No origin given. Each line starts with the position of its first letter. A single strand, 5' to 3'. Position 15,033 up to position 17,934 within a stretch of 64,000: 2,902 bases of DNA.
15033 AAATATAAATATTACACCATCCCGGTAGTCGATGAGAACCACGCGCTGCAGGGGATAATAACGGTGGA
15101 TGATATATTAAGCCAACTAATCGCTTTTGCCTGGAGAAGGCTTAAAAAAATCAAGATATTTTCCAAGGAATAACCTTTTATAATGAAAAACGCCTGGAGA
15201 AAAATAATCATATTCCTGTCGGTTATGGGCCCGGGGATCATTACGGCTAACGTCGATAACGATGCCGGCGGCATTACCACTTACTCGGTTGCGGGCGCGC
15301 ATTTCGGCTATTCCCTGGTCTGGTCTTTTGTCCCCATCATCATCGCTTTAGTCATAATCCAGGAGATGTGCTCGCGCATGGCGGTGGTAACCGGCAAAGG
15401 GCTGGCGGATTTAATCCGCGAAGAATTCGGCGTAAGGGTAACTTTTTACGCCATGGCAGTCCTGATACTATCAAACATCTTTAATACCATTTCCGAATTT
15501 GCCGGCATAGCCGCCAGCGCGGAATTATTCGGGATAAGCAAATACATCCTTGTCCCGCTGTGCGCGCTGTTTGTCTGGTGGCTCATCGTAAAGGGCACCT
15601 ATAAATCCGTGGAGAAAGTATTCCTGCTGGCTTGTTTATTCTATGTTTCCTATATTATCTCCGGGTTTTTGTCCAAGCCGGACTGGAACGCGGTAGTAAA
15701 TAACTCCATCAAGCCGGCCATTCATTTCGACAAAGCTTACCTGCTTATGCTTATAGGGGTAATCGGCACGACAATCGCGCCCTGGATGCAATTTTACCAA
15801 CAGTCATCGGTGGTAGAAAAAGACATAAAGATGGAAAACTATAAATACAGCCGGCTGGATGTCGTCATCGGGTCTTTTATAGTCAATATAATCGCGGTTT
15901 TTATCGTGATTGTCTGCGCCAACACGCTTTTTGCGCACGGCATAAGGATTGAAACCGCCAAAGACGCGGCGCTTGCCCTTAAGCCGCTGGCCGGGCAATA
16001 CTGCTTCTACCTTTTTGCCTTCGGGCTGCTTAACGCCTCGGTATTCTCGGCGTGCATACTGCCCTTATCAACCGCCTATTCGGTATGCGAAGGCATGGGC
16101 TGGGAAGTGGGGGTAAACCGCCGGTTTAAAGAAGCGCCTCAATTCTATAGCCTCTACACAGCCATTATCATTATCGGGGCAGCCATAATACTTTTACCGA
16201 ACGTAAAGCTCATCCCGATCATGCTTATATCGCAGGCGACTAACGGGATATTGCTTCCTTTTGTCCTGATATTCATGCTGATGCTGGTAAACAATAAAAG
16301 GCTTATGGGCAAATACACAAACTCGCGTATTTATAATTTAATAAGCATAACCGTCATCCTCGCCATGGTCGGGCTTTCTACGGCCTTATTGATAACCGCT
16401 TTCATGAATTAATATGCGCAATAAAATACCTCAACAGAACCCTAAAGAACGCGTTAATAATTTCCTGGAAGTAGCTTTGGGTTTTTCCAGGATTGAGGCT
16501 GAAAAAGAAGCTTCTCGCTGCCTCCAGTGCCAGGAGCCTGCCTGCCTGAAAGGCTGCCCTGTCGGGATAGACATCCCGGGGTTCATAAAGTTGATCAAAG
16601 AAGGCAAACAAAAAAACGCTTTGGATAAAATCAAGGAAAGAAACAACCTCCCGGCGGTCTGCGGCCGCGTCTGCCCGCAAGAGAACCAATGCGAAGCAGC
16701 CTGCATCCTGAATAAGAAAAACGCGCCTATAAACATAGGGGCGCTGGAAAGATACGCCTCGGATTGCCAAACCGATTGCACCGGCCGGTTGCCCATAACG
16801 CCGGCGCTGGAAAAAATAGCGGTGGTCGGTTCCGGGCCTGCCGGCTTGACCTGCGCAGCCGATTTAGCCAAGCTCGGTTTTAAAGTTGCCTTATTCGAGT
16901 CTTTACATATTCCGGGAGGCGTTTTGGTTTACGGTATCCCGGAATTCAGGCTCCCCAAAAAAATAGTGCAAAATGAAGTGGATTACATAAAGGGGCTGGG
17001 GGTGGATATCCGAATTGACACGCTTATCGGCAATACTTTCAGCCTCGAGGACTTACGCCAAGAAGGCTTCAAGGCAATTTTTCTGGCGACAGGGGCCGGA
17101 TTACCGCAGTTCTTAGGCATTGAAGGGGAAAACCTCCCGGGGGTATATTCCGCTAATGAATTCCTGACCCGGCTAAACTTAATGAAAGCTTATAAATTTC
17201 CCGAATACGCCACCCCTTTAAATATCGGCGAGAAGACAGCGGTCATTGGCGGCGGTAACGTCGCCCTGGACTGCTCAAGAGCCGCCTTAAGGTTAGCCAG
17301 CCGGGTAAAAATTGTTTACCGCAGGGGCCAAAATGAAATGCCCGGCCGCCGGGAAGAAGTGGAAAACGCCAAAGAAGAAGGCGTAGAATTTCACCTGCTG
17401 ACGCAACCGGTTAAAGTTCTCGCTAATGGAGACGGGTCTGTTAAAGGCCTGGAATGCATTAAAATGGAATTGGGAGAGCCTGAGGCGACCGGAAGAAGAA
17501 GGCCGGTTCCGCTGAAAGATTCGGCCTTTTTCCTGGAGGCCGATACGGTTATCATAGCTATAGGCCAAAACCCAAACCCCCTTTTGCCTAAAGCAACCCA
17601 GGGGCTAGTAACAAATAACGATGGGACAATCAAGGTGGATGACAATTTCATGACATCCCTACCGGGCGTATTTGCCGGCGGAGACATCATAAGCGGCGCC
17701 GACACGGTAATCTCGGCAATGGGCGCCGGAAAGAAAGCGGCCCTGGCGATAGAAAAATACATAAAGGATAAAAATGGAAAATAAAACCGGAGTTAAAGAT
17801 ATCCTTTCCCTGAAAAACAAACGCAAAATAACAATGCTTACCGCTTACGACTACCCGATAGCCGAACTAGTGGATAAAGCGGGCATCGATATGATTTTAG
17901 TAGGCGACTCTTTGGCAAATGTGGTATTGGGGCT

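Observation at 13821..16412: Split Mg2+-type uptake pair: soluble MgtE-N/CBS sensor-domain protein next to an Nramp-related transporter with NRMT-like site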

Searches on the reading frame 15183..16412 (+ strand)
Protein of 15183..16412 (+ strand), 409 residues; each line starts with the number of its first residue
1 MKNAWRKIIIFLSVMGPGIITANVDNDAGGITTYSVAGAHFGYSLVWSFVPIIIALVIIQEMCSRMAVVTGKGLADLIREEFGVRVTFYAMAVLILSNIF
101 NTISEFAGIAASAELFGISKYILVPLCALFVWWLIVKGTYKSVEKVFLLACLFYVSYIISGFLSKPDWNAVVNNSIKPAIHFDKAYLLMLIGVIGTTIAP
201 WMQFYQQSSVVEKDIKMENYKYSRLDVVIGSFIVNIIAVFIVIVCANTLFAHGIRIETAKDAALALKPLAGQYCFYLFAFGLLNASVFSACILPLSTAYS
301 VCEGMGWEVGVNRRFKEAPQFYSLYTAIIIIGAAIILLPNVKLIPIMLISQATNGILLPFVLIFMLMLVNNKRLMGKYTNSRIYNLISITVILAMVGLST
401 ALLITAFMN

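Call 3: search_protein_families(library=pfam, proteins=[window:15183-16412:+], max_evalue=0.01)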
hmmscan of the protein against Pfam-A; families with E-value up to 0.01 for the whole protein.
window:15183-16412:+ (409 aa): 1 family
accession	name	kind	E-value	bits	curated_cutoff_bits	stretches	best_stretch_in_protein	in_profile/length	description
PF01566.24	Nramp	-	3.9e-106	355.5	29.8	1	31-382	1-357/357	Natural resistance-associated macrophage protein-like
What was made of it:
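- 15183..16412 (+): Gene for an NRMT-type (Nramp-related Mg2+/Mn2+) transporter, 409 aa. PF01566 E 3.9e-106 (call 3).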

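Call 4: search_protein_families(library=ncbifam, proteins=[window:15183-16412:+], max_evalue=0.01)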
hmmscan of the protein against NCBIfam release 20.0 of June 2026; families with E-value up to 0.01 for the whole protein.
window:15183-16412:+ (409 aa): 3 families
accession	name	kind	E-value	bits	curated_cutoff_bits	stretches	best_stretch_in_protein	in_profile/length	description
NF001923.0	PRK00701.1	subfamily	8e-41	140.1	430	1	9-408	31-437/439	Mn(2+) uptake NRAMP transporter MntH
NF037982.1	Nramp_1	equivalog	1.1e-23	84.1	50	2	16-197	1-192/404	Nramp family divalent metal transporter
TIGR01197.1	nramp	subfamily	1.8e-15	57.2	272.5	1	12-375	4-390/390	metal ion transporter, metal ion (Mn2+/Fe2+) transporter (Nramp) family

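Call 5: search_solved_structures(query=window:15183-16412:+, show_alignments=2, max_evalue=0.00001)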
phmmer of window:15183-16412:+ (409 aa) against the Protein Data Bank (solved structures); distinct sequences matched with E-value up to 0.00001: 16.
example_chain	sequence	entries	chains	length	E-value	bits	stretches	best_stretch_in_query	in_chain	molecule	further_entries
7qia_A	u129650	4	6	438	1.8e-116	392.8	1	5-404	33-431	Divalent metal cation transporter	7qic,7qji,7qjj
10ky_A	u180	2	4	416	2.5e-25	92.7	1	14-402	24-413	Divalent metal cation transporter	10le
8e6i_A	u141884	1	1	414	1.2e-22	83.9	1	11-402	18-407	Divalent metal cation transporter MntH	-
8e5s_A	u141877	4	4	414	5.8e-22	81.7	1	11-402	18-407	Divalent metal cation transporter MntH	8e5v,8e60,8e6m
8e6h_A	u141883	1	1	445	7.9e-22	81.2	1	11-402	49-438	Divalent metal cation transporter MntH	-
6c3i_A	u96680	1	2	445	3.1e-21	79.3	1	12-402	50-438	Divalent metal cation transporter MntH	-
8e6l_A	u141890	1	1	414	3.7e-21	79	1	11-402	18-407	Divalent metal cation transporter MntH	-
6d91_A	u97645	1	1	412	5.9e-21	78.4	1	11-402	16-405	Divalent metal cation transporter MntH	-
5kte_A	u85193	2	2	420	6.2e-21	78.3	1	11-402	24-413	Divalent metal cation transporter MntH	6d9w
8e6n_A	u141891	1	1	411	7.5e-21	78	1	11-402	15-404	Divalent metal cation transporter MntH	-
5m94_A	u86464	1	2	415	2.3e-17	66.6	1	27-408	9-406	Divalent metal cation transporter MntH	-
5m95_A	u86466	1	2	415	2.3e-17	66.6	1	27-408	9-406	Divalent metal cation transporter MntH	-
7phq_B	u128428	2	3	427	3.5e-17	65.9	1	27-408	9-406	Divalent metal cation transporter MntH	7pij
8ont_A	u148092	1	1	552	2e-09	40.4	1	5-407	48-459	NRAMP related aluminium transporter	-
6tl2_A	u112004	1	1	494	5.9e-07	32.3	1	11-219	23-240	Divalent metal cation transporter MntH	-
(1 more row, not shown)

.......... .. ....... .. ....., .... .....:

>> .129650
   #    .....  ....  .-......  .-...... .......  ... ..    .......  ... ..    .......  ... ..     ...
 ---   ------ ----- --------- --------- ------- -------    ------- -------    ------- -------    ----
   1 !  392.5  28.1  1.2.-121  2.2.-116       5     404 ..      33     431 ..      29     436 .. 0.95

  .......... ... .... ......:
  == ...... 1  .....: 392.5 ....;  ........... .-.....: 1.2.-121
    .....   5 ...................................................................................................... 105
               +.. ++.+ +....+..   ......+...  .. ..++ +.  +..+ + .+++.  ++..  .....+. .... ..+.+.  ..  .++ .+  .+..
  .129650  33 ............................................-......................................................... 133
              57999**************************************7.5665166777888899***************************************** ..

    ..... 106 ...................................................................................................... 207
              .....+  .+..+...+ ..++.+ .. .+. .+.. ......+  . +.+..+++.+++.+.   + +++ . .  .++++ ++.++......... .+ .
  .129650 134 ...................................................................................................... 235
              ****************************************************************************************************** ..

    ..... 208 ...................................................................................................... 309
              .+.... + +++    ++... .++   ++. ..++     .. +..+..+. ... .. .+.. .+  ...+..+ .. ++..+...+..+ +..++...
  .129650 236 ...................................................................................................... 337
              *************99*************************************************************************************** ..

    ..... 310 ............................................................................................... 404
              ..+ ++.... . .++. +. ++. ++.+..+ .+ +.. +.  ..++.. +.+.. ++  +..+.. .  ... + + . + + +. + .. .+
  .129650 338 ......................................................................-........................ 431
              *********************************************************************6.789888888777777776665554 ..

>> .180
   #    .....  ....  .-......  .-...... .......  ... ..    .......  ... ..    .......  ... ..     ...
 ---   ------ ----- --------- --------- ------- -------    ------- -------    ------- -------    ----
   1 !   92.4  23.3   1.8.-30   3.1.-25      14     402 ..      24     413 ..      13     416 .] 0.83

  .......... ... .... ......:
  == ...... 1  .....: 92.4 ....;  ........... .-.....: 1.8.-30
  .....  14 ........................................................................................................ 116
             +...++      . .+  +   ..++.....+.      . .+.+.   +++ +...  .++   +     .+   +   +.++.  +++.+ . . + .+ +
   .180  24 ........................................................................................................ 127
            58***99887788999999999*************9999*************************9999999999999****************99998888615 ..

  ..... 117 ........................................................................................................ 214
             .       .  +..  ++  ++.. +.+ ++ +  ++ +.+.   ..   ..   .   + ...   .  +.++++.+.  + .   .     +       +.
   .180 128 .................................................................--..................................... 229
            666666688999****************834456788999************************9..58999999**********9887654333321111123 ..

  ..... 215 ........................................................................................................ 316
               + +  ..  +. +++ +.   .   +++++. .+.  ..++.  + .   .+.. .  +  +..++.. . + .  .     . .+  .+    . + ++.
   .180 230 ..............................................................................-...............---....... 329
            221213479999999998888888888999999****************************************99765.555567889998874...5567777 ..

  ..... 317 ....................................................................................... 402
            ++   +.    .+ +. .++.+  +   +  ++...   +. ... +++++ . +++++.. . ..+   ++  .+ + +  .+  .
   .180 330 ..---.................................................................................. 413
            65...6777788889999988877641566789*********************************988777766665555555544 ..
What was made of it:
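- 15183..16412 (+): 7QIA E 1.8e-116 (call 5).
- Checked: These are identical to EleNRMT D55/G58 and T224/A227/W229 in the HMMER alignment (call 5).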

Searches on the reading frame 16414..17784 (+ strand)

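Call 3: search_protein_families(library=pfam, proteins=[window:16414-17784:+], max_evalue=0.01)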
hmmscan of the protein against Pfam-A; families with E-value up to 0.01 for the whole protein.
window:16414-17784:+ (456 aa): 12 families
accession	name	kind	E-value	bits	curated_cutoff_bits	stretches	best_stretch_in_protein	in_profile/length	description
PF07992.20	Pyr_redox_2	-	8e-40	137.5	26.1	1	134-439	2-291/291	Pyridine nucleotide-disulphide oxidoreductase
PF14691.11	Fer4_20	-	1.3e-39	134.9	25.8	1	13-120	1-109/113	Dihydroprymidine dehydrogenase domain II, 4Fe-4S cluster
PF00070.33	Pyr_redox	-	8.9e-15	55.4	22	2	274-346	1-77/82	Pyridine nucleotide-disulphide oxidoreductase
PF13738.12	Pyr_redox_3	-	3.1e-09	36.9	30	1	264-423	157-305/305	Pyridine nucleotide-disulphide oxidoreductase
PF13450.12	NAD_binding_8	-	3.3e-08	34.1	21.9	1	137-169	1-33/68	NAD(P)-binding Rossmann-like domain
PF01946.23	Thi4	-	3.3e-06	27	26.2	1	134-188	19-72/235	Thi4 family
PF01266.30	DAO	-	4.9e-06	26.7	27.9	1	134-168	1-35/353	FAD dependent oxidoreductase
PF00890.30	FAD_binding_2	-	1.5e-05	24.9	20.4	1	135-164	2-31/414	FAD binding domain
PF12831.13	FAD_oxidored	-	3.1e-05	23.9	27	1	135-175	2-42/416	FAD dependent oxidoreductase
PF03486.20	HI0933_like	-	4e-05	23.6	50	1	134-166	2-34/244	HI0933-like protein Rossmann domain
PF01134.28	GIDA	-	0.001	18.6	22.1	1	134-162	1-29/391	Glucose inhibited division protein A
PF01262.27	AlaDh_PNT_C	-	0.0012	18.7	23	0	127-162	24-58/214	Alanine dehydrogenase/PNT, C-terminal domain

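Call 4: search_protein_families(library=ncbifam, proteins=[window:16414-17784:+], max_evalue=0.01)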
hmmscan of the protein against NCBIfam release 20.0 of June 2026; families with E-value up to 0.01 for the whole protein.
window:16414-17784:+ (456 aa): 91 families (the best 25 are shown)
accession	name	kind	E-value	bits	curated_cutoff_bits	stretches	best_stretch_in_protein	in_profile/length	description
NF009414.0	PRK12778.1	equivalog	2.9e-189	630.9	1103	1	2-452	296-751/752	bifunctional dihydroorotate dehydrogenase B NAD binding subunit/NADPH-dependent glutamate synthase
TIGR01316.1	gltA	equivalog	4.7e-175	582.7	471.75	1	10-450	2-449/449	NADPH-dependent glutamate synthase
NF009413.0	PRK12775.1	equivalog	2.3e-153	512.3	1895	1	3-452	300-756/1006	putative trifunctional 2-polyprenylphenol hydroxylase/glutamate synthase subunit beta/ferritin domain-containing protein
NF009410.0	PRK12771.1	subfamily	1.1e-114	384.1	516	2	41-453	47-448/566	NAD(P)-binding protein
NF009454.0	PRK12814.1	equivalog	6.5e-114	381.6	916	2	43-454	103-504/657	putative NADPH-dependent glutamate synthase small subunit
TIGR01318.1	gltD_gamma_fam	subfamily_domain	2.6e-113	379.1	482.95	1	4-450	10-465/467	glutamate synthase, small subunit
NF009415.0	PRK12779.1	equivalog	3e-109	366.3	1519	1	46-450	212-626/944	putative bifunctional glutamate synthase subunit beta/2-polyprenylphenol hydroxylase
NF009408.0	PRK12769.1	equivalog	4.3e-103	345.6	1003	1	9-453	200-654/659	formate-dependent uric acid utilization protein AegA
NF010590.0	PRK13984.1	equivalog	4.3e-93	312.5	946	1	2-453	158-609/611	putative oxidoreductase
NF009451.0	PRK12809.1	equivalog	9.6e-92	308.3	1154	1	10-450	184-634/639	formate-dependent uric acid utilization protein YgfT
TIGR03315.1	Se_ygfK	equivalog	5.2e-84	282.4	835.3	1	38-446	441-835/1012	putative selenate reductase subunit YgfK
TIGR01317.1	GOGAT_sm_gam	subfamily_domain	2.9e-78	263.9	447.7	1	3-452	11-480/485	glutamate synthase small subunit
NF009409.0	PRK12770.1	subfamily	2.1e-75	254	343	1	130-453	16-353/360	putative glutamate synthase subunit beta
NF045663.1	diclust_near_Sec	equivalog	3.5e-42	144.4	530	2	31-228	7-199/759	pyridine nucleotide-disulfide oxidoreductase/dicluster-binding protein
TIGR01292.1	TRX_reduct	equivalog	2.7e-22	78.9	343.45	1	272-450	141-300/300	thioredoxin-disulfide reductase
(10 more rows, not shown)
